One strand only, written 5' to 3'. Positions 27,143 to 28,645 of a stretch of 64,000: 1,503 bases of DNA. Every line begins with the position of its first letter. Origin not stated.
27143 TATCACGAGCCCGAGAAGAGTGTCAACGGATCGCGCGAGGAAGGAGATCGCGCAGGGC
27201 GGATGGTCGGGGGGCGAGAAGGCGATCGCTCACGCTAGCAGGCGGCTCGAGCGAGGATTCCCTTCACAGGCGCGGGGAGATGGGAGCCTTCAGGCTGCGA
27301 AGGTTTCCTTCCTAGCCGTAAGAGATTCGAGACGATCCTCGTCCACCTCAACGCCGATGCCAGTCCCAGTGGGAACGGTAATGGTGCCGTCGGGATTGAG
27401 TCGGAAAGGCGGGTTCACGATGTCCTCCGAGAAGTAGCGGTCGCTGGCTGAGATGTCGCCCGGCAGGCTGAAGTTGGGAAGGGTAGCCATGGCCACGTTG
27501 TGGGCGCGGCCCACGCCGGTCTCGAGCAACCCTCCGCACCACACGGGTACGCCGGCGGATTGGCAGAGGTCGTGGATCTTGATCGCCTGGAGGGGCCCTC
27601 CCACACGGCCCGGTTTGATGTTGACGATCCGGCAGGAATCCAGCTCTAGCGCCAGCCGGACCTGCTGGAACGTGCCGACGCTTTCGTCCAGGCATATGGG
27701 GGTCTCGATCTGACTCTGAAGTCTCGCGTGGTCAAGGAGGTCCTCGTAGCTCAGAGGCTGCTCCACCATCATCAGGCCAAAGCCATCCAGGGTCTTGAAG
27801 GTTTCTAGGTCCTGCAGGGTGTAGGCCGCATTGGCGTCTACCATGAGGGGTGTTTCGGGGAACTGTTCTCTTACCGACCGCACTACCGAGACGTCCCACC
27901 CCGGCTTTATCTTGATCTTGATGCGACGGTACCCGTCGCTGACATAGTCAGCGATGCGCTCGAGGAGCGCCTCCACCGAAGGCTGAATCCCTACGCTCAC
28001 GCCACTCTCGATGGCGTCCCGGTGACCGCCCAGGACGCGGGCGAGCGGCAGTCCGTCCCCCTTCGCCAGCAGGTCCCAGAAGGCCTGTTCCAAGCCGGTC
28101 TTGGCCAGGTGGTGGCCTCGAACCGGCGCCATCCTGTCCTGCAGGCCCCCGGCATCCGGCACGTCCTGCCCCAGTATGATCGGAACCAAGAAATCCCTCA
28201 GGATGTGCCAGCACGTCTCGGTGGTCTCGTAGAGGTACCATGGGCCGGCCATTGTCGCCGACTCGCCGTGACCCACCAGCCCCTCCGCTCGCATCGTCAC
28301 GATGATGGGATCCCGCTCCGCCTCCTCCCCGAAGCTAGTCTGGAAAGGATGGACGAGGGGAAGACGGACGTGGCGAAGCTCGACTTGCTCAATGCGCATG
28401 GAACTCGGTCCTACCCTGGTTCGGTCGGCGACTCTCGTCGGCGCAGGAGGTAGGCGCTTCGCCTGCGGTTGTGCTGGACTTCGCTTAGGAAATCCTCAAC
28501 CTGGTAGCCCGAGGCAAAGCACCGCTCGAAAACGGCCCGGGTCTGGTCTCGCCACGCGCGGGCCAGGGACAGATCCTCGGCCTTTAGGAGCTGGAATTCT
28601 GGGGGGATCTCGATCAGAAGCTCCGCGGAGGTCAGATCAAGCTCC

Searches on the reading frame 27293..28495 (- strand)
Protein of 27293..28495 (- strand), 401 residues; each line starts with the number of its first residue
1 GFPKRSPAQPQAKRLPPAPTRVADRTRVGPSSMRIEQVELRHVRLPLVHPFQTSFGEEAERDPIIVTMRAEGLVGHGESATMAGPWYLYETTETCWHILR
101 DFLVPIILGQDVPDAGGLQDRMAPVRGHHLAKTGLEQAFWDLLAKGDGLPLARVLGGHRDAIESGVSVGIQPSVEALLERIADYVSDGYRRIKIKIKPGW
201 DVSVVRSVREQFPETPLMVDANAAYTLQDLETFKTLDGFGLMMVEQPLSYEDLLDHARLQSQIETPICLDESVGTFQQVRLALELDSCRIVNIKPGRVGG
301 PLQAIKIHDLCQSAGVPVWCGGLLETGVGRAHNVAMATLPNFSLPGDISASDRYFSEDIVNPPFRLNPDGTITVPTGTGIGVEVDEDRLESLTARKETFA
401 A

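Call 57: search_protein_families(library=pfam, proteins=[window:27293-28495:-], max_evalue=0.00001)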
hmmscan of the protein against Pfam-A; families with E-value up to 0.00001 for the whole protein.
seq(401 aa): 2 families
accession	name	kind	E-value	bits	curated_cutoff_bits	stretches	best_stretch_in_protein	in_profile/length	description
PF13378.12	MR_MLE_C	-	1.1e-49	169.6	29.4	1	177-387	2-218/219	Enolase C-terminal domain-like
PF02746.21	MR_MLE_N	-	7.6e-15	55.6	22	1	38-156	4-117/117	Mandelate racemase / muconate lactonizing enzyme, N-terminal domain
